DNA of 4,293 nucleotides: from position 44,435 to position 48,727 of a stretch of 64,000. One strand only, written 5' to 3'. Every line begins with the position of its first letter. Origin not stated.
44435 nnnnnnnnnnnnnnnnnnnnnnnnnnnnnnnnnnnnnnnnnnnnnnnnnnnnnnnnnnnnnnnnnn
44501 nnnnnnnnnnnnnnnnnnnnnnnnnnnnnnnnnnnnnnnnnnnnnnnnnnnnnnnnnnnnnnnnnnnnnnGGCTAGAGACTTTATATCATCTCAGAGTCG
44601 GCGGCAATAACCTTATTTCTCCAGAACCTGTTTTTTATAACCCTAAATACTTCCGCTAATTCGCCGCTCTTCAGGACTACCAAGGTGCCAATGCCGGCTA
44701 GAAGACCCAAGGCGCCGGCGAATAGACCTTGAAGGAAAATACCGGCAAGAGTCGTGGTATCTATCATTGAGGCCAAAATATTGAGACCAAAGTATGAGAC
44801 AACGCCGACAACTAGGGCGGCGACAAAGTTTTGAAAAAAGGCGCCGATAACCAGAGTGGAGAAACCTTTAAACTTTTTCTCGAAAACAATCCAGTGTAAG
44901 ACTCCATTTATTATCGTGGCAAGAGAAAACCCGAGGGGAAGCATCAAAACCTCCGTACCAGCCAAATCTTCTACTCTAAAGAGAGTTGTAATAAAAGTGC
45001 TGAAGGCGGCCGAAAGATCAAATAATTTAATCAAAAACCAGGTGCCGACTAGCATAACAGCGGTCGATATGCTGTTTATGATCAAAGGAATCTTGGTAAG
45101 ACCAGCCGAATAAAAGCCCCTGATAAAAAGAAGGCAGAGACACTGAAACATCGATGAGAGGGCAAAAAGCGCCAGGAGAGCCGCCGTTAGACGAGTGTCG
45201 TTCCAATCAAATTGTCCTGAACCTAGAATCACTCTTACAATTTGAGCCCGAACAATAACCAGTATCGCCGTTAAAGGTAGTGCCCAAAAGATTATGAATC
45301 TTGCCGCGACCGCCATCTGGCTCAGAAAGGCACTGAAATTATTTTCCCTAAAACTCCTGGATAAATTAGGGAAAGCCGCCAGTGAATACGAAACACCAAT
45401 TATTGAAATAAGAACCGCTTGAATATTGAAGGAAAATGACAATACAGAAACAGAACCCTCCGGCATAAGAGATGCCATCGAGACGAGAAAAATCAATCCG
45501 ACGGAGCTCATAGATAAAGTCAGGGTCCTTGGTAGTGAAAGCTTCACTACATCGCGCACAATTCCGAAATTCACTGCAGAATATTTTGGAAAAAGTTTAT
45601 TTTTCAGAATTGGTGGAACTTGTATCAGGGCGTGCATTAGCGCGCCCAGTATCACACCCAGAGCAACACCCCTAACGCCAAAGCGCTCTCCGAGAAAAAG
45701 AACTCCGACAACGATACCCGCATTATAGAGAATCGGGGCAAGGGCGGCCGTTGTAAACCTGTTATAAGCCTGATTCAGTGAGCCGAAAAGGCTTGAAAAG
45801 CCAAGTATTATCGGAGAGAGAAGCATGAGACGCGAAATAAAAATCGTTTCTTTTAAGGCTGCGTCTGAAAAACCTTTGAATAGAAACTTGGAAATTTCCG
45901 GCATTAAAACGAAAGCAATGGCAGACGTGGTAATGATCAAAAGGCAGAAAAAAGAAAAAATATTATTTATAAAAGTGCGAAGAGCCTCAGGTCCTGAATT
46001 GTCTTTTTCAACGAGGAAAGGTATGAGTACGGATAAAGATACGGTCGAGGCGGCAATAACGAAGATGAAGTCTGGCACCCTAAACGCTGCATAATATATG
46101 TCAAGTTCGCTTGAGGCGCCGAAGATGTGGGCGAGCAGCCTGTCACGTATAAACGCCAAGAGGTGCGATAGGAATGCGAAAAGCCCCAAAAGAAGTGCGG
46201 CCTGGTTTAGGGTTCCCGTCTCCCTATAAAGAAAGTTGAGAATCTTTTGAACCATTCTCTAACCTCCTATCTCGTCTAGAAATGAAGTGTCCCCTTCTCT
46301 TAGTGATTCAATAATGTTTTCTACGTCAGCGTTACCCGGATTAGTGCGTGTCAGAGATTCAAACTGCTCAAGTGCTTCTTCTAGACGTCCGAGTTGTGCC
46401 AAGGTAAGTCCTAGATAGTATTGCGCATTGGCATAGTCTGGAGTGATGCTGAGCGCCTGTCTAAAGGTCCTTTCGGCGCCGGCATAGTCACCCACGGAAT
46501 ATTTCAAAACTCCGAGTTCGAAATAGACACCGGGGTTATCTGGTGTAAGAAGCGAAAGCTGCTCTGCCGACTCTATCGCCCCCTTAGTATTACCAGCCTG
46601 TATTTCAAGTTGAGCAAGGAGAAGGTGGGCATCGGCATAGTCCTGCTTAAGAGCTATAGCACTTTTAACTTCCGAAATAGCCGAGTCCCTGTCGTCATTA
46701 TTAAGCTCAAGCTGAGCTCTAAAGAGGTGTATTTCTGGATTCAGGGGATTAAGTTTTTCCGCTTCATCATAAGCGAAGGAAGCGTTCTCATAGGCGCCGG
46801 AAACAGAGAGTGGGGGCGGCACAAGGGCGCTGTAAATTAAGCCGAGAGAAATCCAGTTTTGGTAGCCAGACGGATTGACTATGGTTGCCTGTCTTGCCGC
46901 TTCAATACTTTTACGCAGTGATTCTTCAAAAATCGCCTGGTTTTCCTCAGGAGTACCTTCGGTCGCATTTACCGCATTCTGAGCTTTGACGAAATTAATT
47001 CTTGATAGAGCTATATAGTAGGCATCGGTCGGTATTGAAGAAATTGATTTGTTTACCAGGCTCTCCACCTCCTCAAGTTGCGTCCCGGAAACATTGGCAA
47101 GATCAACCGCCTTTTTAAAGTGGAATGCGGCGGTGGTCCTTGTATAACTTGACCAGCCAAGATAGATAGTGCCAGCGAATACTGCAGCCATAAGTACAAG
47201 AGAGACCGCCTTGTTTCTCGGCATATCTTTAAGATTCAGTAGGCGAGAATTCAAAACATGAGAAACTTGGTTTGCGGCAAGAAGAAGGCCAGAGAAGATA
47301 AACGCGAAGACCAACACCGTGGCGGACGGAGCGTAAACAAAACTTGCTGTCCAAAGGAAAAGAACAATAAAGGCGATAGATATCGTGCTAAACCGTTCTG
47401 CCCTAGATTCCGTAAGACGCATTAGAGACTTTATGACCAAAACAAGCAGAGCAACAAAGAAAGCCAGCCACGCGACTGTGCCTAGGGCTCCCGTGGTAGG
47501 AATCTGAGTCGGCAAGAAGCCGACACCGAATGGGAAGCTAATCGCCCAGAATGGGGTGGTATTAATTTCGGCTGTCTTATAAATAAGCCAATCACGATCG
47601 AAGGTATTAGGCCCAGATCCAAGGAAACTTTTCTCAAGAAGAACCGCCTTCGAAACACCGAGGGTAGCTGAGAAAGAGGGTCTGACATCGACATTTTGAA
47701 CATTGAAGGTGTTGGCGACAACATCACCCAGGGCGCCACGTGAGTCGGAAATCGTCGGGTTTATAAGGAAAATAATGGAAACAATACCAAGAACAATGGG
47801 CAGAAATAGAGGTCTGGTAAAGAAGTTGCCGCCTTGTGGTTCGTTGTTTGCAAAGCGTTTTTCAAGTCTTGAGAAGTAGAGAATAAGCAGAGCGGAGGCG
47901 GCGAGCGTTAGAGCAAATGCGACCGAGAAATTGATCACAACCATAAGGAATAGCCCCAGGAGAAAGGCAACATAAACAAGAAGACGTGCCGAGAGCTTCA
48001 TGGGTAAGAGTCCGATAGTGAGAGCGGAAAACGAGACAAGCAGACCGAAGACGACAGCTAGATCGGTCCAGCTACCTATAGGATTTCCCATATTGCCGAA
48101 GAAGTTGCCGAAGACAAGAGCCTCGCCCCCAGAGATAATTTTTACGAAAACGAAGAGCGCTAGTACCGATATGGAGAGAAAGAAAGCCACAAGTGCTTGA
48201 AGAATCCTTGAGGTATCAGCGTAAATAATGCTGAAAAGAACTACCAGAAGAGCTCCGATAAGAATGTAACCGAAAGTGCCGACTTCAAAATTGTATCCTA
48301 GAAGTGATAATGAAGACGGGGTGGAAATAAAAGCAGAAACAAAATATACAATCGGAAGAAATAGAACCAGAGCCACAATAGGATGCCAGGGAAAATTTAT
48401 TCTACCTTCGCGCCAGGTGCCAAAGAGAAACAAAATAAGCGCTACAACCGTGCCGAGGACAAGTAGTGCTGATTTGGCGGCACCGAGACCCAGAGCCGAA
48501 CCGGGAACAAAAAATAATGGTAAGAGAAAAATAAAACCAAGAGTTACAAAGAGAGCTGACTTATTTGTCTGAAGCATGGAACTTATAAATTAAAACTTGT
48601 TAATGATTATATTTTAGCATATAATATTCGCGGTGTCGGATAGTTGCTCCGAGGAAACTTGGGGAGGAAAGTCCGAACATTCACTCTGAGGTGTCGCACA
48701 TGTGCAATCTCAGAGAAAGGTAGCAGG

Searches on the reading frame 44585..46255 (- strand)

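Call 41: search_protein_families(library=pfam, proteins=[window:44585-46255:-], max_evalue=0.001)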
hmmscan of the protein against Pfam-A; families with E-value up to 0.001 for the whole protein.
window:44585-46255:- (557 aa): 1 family
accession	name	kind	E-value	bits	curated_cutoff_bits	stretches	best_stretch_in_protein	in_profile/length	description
PF03023.19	MurJ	-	1.5e-61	208.8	27.4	1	41-495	1-437/451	Lipid II flippase MurJ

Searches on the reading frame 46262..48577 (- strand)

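Call 41: search_protein_families(library=pfam, proteins=[window:46262-48577:-], max_evalue=0.001)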
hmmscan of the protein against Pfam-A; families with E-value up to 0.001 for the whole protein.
window:46262-48577:- (772 aa): 17 families
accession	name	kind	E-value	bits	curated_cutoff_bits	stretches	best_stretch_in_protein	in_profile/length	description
PF14559.12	TPR_19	-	4.1e-19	69.1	25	2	696-754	5-63/68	Tetratricopeptide repeat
PF13414.12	TPR_11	-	6.4e-19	67.8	26.8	1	693-730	5-42/42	TPR repeat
PF13432.12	TPR_16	-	6.1e-18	65.4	32.7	2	687-750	2-65/65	Tetratricopeptide repeat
PF07719.23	TPR_2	-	1.2e-17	62.9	27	1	716-749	1-34/34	Tetratricopeptide repeat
PF13428.12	TPR_14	-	4.6e-16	58.1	23.5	1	717-752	2-37/44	Tetratricopeptide repeat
PF13371.12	TPR_9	-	8e-11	42.2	35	1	659-716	6-63/73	Tetratricopeptide repeat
PF13431.12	TPR_17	-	1.1e-10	41.3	24.4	1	705-737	2-34/34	Tetratricopeptide repeat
PF00515.34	TPR_1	-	3.1e-10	39.9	27.8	0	716-740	1-25/34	Tetratricopeptide repeat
PF13181.12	TPR_8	-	6.7e-10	38.8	25.7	0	684-715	3-34/34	Tetratricopeptide repeat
PF23914.1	TPR_CcmH_CycH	-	3.8e-07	30.5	42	1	553-681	31-154/158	Cytochrome c-type biogenesis protein H TPR domain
PF13424.12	TPR_12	-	7.4e-07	29.7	30.1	1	687-741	8-70/77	Tetratricopeptide repeat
PF13174.12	TPR_6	-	8.3e-06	26.6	26.3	0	718-747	2-31/33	Tetratricopeptide repeat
PF14561.12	TPR_20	-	1.8e-05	25.4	25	0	703-747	9-53/90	Tetratricopeptide repeat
PF07721.20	TPR_4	-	3.8e-05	24.4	27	0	718-740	3-25/26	Tetratricopeptide repeat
PF25062.1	ARM_TT21_N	-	4.6e-05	23.7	40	0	590-681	110-201/222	Tetratricopeptide repeat protein 21 N-terminal ARM repeat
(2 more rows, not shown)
